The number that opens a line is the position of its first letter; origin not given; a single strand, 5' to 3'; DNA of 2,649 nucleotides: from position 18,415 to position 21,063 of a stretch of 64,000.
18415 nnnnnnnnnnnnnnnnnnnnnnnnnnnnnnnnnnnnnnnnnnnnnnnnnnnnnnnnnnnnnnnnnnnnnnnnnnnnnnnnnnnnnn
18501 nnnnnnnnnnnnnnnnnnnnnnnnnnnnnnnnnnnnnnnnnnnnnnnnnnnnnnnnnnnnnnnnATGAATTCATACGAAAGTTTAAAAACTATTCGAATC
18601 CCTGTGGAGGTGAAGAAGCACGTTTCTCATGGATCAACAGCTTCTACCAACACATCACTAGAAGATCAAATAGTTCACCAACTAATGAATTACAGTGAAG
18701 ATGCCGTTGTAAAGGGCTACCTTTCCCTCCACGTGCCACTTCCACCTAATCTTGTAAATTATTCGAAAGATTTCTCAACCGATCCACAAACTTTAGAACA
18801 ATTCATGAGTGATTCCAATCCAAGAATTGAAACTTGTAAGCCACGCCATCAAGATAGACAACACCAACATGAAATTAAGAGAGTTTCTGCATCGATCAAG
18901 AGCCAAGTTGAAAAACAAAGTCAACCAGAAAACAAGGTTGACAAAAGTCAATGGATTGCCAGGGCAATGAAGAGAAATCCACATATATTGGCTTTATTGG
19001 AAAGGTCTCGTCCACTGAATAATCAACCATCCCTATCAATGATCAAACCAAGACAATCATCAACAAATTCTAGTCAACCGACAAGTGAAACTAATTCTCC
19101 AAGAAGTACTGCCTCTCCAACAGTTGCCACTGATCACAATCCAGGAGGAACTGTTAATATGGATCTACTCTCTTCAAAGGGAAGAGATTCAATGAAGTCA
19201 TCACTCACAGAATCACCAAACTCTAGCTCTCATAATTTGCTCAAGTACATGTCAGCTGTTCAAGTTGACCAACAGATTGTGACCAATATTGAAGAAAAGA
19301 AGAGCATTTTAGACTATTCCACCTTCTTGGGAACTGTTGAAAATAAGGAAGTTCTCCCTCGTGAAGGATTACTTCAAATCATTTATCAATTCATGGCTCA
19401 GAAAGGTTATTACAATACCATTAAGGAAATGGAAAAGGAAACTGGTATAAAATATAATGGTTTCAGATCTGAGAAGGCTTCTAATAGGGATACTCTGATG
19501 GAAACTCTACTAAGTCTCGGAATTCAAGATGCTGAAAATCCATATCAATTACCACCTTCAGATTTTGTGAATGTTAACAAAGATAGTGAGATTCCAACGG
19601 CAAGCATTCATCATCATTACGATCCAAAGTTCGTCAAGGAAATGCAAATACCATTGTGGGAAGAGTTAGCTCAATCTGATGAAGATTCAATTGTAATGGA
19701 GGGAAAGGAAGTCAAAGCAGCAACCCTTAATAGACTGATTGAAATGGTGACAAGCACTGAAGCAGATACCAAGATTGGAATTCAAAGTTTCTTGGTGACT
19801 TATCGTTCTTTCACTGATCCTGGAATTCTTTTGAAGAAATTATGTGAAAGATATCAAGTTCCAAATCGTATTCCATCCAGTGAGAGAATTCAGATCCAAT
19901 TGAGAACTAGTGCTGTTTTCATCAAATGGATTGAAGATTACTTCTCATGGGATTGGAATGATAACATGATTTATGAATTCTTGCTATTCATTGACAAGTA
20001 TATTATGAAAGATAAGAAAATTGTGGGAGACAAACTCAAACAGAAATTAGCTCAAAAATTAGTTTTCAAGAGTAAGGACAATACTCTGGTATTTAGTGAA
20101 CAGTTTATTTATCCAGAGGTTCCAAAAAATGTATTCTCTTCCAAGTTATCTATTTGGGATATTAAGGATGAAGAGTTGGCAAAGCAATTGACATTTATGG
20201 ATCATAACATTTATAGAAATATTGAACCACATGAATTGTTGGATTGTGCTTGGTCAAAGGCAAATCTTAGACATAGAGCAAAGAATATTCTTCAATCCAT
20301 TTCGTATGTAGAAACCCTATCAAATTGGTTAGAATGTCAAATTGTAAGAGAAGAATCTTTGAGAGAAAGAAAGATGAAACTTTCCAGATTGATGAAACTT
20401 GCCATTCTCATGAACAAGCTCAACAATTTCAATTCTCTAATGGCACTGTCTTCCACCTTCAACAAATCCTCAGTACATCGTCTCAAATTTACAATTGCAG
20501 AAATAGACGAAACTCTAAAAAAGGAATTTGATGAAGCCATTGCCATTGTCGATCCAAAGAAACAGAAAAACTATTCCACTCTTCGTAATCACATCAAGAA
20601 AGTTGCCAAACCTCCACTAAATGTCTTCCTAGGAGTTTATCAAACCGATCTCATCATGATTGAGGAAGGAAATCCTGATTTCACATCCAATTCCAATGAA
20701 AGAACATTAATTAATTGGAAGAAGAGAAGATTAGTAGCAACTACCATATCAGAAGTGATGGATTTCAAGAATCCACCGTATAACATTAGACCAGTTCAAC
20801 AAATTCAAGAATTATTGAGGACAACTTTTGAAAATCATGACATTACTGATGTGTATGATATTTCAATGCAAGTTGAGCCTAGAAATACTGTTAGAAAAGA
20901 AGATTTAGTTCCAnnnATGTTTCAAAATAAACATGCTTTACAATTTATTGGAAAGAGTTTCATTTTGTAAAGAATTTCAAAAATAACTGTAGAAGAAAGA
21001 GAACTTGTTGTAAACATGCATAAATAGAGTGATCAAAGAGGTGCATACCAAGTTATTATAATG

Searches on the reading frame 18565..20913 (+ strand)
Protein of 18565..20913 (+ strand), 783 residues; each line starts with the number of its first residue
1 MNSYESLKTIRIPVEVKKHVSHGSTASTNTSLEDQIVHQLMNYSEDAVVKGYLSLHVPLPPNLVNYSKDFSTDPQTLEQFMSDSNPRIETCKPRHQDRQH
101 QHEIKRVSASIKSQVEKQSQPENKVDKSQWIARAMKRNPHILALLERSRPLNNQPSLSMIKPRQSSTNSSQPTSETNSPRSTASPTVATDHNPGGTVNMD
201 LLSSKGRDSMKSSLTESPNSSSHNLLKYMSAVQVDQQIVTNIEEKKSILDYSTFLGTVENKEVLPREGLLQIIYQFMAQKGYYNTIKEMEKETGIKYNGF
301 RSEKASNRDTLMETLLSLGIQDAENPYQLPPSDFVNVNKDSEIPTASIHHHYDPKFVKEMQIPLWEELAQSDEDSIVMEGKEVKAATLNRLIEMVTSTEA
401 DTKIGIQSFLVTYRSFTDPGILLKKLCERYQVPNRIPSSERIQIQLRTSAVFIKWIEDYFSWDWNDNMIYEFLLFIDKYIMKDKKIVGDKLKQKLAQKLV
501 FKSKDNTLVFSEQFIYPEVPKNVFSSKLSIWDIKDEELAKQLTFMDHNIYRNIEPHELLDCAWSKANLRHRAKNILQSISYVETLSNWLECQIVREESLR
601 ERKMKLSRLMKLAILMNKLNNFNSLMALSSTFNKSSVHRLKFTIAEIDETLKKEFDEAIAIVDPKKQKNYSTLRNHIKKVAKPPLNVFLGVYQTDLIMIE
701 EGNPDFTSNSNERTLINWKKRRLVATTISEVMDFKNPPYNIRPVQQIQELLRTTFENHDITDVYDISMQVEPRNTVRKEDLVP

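Call 38: search_protein_families(library=pfam, proteins=[window:18565-20913:+], max_evalue=0.0001)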
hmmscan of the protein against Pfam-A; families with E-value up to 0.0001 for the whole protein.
window:18565-20913:+ (783 aa): 2 families
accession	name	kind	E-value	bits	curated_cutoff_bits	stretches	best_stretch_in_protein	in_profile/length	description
PF00617.24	RasGEF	-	7.2e-46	156.8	23.1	1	537-722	1-181/181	RasGEF domain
PF00618.25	RasGEF_N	-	1.7e-18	67.2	28.3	1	382-472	1-102/106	RasGEF N-terminal motif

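Call 60: find_encoding_contigs(protein=window:18565-20913:+, flank=10000, max_places=4)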
Protein window:18565-20913:+ (783 aa): no gene with exactly this product is on record in the collection.
